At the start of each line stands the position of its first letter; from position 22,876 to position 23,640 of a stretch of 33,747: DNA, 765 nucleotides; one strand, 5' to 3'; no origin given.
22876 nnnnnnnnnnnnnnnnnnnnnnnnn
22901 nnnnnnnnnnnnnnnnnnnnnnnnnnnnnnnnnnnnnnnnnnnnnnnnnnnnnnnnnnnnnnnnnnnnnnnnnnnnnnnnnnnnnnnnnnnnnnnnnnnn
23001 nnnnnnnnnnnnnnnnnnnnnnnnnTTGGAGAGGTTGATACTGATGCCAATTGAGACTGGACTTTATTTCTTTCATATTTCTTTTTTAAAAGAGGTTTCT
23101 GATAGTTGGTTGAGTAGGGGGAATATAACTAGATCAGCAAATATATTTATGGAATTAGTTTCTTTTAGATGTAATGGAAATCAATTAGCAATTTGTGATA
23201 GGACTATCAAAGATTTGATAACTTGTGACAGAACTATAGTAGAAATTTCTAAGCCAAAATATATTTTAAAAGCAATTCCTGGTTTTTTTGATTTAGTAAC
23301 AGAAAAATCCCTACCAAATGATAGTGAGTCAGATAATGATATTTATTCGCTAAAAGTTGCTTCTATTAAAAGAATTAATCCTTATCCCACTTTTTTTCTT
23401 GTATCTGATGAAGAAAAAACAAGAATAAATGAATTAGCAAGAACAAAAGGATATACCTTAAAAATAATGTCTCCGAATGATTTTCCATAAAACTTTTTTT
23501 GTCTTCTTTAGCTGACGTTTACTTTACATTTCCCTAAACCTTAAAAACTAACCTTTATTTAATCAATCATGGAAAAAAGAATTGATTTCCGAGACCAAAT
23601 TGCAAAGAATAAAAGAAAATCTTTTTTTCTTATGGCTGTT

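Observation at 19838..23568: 3.7-kb accessory block (NYN nuclease, RecQ-HTH helicase, truncated wHTH, two unknown coupled ORFs) between lemA and an M48/HtpX protease gene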

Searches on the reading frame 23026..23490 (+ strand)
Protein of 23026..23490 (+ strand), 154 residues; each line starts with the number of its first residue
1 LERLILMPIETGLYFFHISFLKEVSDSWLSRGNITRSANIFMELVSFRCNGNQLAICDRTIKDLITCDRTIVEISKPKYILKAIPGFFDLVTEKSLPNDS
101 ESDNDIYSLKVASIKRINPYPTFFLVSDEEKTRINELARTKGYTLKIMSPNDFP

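Call 3: search_protein_families(library=pfam, proteins=[window:23026-23490:+], max_evalue=0.1)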
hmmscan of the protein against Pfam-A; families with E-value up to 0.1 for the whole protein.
window:23026-23490:+ (154 aa): 0 families

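Call 4: search_protein_families(library=padloc, proteins=[window:23026-23490:+], max_evalue=0.1)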
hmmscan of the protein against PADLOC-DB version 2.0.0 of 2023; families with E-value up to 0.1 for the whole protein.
window:23026-23490:+ (154 aa): 0 families

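Call 23: find_related_loci(query=window:23044-23490:+, collection=viral_contigs, flank=8000)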
Query window:23044-23490:+ (148 aa) in viral_contigs; peptide patterns used: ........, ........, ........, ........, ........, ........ (x = any residue, [..] = any of these).
11 stretches matched a pattern, but none encodes a relative of the query by tblastn (E <= 1e-3).

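Call 26: find_homologous_proteins(query=window:23044-23490:+, max_evalue=0.01)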
Query window:23044-23490:+ (148 aa): 10 proteins with E <= 0.01 among 27 candidates.
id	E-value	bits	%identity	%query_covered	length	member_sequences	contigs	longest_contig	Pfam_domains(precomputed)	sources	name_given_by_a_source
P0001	7.1e-78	278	84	100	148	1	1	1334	-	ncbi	-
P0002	9.9e-68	245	100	76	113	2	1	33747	-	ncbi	ncbi:MAG: hypothetical protein AABW47_01925 [Nanoarchaeota archaeon]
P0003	7.4e-65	235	72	98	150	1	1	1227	-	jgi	-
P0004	2.8e-64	233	72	99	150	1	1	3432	-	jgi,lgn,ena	-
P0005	9.7e-63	228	70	99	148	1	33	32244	-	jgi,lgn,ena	-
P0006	1.0e-57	212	68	99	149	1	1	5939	-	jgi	jgi:hypothetical protein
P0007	5.9e-53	197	62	99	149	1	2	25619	-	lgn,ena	-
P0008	1.3e-45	173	57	99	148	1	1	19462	-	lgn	-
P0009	1.4e-42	163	53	99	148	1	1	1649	-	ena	-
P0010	6.0e-42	161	52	99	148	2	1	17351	-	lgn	-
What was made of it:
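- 23044..23490 (+): u148: 148-aa protein of unknown family, overlapping u83 by 11 nt, with a GGAGAGG Shine-Dalgarno-like site inside u83. Homologs of 52-84% identity, 148-150 aa (call 26).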

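Call 27: find_encoding_contigs(protein=P0005, flank=10000, max_places=4)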
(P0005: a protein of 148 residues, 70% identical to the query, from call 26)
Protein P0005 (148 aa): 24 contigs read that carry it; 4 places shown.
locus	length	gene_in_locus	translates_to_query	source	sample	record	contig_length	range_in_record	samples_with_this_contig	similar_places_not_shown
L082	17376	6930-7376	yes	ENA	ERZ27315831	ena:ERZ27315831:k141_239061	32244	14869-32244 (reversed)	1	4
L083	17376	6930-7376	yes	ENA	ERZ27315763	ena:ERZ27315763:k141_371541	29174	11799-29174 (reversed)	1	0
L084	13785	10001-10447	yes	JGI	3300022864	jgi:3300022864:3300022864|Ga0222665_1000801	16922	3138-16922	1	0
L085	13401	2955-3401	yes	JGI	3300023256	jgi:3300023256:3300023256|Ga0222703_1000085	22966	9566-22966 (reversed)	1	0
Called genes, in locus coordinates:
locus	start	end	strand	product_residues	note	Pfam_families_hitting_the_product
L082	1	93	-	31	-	?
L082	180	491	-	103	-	-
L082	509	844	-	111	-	-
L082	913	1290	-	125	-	-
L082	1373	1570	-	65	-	PF14947:HTH_45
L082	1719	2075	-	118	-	-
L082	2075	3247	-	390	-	-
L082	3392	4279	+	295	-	-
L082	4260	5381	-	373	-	PF01555:N6_N4_Mtase, PF03602:Cons_hypoth95 (weak), PF01555:N6_N4_Mtase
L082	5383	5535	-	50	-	-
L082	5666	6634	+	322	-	PF13610:DDE_Tnp_IS240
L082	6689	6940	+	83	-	-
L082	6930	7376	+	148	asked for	-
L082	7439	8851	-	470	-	-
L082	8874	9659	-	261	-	-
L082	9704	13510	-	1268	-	-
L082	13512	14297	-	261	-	-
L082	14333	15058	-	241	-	PF00705:PCNA_N, PF02747:PCNA_C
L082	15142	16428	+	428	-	PF01896:DNA_primase_S (weak)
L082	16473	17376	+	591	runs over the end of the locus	-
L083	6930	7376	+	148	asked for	-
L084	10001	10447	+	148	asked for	-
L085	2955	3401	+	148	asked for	-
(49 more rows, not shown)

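Call 28: find_encoding_contigs(protein=P0007, flank=10000, max_places=3)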
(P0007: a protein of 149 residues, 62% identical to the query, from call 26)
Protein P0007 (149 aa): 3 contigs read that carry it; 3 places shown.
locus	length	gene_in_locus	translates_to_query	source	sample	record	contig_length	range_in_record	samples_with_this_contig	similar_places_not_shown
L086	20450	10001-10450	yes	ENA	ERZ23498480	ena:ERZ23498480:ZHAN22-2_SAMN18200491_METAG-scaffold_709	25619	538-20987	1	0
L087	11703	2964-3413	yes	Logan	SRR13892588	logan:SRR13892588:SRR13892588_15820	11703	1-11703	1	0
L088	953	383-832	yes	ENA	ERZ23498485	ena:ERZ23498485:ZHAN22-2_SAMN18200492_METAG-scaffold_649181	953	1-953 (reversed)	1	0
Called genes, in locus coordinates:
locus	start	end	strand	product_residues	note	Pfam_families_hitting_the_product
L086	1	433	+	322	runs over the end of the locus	?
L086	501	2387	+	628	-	-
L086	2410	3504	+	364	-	PF13620:CarboxypepD_reg, PF13715:CarbopepD_reg_2 (weak)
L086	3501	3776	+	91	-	-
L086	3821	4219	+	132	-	-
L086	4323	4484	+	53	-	-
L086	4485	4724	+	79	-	-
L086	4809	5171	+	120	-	-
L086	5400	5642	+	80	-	-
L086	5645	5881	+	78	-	-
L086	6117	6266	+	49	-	-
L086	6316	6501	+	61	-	-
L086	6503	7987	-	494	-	-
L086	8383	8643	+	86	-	-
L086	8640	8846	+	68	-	-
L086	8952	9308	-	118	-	-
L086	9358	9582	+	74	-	PF14947:HTH_45 (weak)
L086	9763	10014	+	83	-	-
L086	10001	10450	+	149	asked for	-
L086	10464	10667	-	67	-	-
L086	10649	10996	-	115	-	-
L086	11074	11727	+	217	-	-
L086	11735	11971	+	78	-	-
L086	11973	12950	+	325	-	PF04480:DUF559 (faint)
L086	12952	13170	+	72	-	-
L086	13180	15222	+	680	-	-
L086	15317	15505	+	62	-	-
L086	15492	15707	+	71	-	-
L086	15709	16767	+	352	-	-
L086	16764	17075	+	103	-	-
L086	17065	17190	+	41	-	-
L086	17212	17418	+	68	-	-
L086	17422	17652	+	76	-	-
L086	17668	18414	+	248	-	PF00145:DNA_methylase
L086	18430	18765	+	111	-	-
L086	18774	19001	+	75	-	-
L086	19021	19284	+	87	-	-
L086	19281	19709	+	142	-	-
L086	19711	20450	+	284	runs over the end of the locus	PF03161:LAGLIDADG_2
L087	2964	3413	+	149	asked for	-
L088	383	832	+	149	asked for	-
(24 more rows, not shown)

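Call 29: find_encoding_contigs(protein=P0008, flank=10000, max_places=3)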
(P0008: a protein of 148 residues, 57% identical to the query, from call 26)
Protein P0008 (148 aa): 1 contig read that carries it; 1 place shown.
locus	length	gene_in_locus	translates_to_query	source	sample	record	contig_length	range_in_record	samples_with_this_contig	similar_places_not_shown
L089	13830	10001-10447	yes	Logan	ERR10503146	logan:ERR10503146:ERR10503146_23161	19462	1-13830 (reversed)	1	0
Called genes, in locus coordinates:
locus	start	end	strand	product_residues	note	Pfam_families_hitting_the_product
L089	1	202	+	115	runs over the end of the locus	-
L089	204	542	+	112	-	-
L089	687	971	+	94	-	-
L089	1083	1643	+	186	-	-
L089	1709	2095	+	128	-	-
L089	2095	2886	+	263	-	-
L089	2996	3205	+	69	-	-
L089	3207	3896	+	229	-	-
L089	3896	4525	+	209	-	-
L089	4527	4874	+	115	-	-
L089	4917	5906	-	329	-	PF00589:Phage_integrase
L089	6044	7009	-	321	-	-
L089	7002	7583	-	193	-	-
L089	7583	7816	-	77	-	-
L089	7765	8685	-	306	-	PF01609:DDE_Tnp_1, PF13359:DDE_Tnp_4 (faint)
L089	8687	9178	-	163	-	PF10107:Endonuc_Holl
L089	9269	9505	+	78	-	-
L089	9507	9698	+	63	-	-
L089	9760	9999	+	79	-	-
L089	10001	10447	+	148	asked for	-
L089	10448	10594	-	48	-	-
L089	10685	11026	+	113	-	-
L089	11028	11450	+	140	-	-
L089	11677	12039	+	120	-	-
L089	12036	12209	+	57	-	-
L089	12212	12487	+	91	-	-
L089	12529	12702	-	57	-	-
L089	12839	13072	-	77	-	-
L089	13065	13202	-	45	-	-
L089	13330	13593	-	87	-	-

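Call 30: find_encoding_contigs(protein=P0010, flank=10000, max_places=3)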
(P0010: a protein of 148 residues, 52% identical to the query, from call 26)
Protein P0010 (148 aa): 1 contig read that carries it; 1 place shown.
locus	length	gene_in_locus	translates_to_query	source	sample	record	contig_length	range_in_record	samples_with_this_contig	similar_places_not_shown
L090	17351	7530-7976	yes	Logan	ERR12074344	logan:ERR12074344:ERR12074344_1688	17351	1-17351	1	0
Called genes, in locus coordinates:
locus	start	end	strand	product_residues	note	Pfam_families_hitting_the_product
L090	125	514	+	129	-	-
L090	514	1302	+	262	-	-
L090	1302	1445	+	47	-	-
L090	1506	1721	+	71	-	-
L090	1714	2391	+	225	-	-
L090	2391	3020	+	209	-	-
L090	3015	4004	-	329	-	PF00589:Phage_integrase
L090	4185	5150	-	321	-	-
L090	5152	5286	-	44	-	-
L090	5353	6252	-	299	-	PF01609:DDE_Tnp_1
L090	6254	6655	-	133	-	PF10107:Endonuc_Holl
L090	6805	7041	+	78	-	-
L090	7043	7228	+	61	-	-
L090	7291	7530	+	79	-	-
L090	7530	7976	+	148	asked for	-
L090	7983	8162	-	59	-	-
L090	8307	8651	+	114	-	-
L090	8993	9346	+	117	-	-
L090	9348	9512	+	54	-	-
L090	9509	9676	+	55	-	-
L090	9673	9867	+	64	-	-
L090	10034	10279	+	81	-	-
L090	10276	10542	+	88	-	-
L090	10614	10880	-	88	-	-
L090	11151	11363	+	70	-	-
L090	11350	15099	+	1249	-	-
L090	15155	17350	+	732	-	?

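Call 33: search_protein_families(library=phrogs, proteins=[window:23044-23490:+], max_evalue=1)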
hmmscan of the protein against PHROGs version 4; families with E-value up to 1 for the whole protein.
window:23044-23490:+ (148 aa): 1 family
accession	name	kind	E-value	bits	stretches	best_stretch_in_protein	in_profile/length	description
phrog_35390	-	unknown function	0.0064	16.9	1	49-109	274-334/345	-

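Call 34: search_protein_families(library=ncbifam, proteins=[window:23044-23490:+], max_evalue=1)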
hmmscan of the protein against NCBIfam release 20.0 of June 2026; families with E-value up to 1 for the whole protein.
window:23044-23490:+ (148 aa): 0 families

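Call 35: search_protein_families(library=pfam, proteins=[window:23044-23490:+], max_evalue=10)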
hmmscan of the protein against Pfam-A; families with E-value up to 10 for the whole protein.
window:23044-23490:+ (148 aa): 0 families

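Call 57: predict_structure(alignment_id=A3)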
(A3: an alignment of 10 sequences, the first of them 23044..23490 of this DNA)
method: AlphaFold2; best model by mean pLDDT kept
length: 148 residues; sequences in the alignment: 10
mean_pLDDT: 49.5   pTM: 0.44
mean pLDDT of the five models: 49.5, 46.0, 40.0, 38.3, 36.9
residues with pLDDT >= 90: 0; 70-90: 13; 50-70: 58; < 50: 77
segments of 3 or more residues with pLDDT < 50: 39-112
pLDDT, mean of each block of 10 residues (from residue 1): 58 62 55 50 37 30 33 33 38 43 40 60 74 63 71
secondary structure, 60 per line:
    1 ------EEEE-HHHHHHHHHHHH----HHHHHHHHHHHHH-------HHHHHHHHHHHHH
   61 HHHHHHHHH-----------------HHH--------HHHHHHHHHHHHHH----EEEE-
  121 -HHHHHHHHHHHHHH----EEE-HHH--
elements in order: E7-10 H12-23 H28-40 H48-69 H98-111 E116-119 H122-135 E140-142

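Call 61: search_protein_representatives(alignment_id=A3)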
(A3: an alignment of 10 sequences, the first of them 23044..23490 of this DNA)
Query: 10 sequences, 148 profile positions. Proteins with E-value up to 0.001 (for the whole library): 30; up to 1e-10: 27; up to 1e-30: 7. The best 30 are listed.
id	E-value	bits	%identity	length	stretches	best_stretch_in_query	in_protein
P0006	3.4e-75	267.5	-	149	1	1-148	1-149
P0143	1.3e-55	203.9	-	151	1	1-147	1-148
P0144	1.5e-35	138.8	-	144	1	5-148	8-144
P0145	5.8e-34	133.7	-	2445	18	71-107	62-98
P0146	1.7e-33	132.1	-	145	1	2-148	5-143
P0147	2.7e-31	125.0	-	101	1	1-101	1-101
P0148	6.9e-31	123.7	-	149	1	3-147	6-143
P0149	2.2e-30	122.1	-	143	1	3-148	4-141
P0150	7.4e-30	120.4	-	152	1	5-147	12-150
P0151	1.5e-29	119.4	-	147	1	4-148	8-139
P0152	2.5e-29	118.7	-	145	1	5-148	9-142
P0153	5.2e-28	114.4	-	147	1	3-148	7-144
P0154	2.0e-26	109.3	-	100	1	4-74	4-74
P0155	8.2e-26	107.2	-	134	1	58-148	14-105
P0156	3.0e-23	98.9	-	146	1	1-147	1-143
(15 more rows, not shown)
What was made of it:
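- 23044..23490 (+): About 27 clusters at E<=1e-10 among 1.84 billion representatives (call 61).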

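Call 66: search_solved_structures(query=A7, max_evalue=10, show_alignments=2)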
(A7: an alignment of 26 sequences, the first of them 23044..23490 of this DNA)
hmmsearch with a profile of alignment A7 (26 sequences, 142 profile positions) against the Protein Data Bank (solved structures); distinct sequences matched with E-value up to 10: 1.
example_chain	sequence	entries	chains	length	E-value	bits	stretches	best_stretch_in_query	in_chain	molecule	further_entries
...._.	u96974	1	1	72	0.12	15.6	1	34-91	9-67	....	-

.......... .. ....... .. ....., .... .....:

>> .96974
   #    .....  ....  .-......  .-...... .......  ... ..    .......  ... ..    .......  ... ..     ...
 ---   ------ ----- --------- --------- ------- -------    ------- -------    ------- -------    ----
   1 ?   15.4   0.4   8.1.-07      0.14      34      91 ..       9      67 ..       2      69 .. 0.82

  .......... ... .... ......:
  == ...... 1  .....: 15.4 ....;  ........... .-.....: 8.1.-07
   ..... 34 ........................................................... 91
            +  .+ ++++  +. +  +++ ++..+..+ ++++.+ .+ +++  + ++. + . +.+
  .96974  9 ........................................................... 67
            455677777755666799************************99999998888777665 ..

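Call 69: search_protein_families(library=pfam, alignment_id=A7, max_evalue=1)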
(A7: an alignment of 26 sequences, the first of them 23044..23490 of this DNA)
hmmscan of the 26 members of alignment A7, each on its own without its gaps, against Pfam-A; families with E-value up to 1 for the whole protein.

A. member 1, window:23044-23490:+ (148 aa): 0 families

B. families by the number of members that match (of 26 scanned): 20 families
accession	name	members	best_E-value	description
PF08942.16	DUF1919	1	0.00065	Domain of unknown function (DUF1919)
PF15204.11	KKLCAg1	1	0.0058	Kita-kyushu lung cancer antigen 1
PF21278.2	YlmH_1st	1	0.0082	YlmH, N-terminal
PF10838.14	DUF2677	1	0.016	Protein of unknown function (DUF2677)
PF18774.7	APOBEC4_like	1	0.021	APOBEC4-like -AID/APOBEC-deaminase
PF21160.3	PrkC-like_PASTA-like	1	0.062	Serine/threonine protein kinase-like, C-terminal PASTA-like domain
PF15593.11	Imm42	1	0.071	Immunity protein 42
PF17965.7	MucBP_2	1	0.073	Mucin binding domain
PF05733.16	Tenui_N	1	0.075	Tenuivirus/Phlebovirus nucleocapsid protein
PF02635.20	DsrE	1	0.078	DsrE/DsrF-like family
PF20536.3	DUF6751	1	0.082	Family of unknown function (DUF6751)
PF06888.18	Put_Phosphatase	1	0.083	Putative Phosphatase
PF18778.7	NAD1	1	0.084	Novel AID APOBEC clade 1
PF22173.2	APH-like_N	1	0.098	Acylamino-acid-releasing enzyme-like, N-terminal domain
PF06341.16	DUF1056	1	0.12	Protein of unknown function (DUF1056)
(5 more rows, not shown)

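Call 70: search_protein_families(library=phrogs, proteins=[L082:7439-8851:-, L082:8874-9659:-, L082:9704-13510:-, L082:2075-3247:-, L082:15142-16428:+, L086:501-2387:+, L086:6503-7987:-, L086:13180-15222:+, L086:15709-16767:+, L090:11350-15099:+], max_evalue=0.001)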
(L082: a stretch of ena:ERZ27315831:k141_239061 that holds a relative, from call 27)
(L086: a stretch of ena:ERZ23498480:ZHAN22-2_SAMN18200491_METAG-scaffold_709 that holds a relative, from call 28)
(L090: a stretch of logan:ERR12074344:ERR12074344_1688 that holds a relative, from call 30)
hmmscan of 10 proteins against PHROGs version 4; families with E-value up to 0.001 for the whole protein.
L082:7439-8851:- (470 aa): 0 families

L082:8874-9659:- (261 aa): 0 families

L082:9704-13510:- (1268 aa): 0 families

L082:2075-3247:- (390 aa): 0 families

L082:15142-16428:+ (428 aa): 2 families
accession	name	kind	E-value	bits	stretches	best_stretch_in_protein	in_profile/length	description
phrog_16345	-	DNA, RNA and nucleotide metabolism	1.1e-10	41.2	1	87-423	57-343/972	primase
phrog_18685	-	unknown function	7e-05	21.9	0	206-357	154-308/1028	-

L086:501-2387:+ (628 aa): 0 families

L086:6503-7987:- (494 aa): 0 families

L086:13180-15222:+ (680 aa): 0 families

L086:15709-16767:+ (352 aa): 1 family
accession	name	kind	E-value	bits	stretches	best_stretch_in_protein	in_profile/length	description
phrog_6247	-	DNA, RNA and nucleotide metabolism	7.4e-83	279.2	1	1-350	2-289/303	DNA topoisomerase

L090:11350-15099:+ (1249 aa): 0 families

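Call 72: find_encoding_contigs(protein=P0006, flank=8000, max_places=2)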
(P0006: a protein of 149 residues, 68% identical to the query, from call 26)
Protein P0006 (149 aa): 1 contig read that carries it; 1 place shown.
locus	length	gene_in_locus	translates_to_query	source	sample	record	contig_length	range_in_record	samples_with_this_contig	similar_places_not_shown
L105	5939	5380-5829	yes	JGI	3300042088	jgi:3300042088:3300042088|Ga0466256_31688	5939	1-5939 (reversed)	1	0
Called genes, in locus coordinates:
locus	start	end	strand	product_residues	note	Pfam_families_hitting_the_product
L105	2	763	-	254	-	?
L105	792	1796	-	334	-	-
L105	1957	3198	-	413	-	-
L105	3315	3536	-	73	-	-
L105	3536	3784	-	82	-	-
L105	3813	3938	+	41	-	-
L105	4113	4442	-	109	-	-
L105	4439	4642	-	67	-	-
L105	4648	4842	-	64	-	-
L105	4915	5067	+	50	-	-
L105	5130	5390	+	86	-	-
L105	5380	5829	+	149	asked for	-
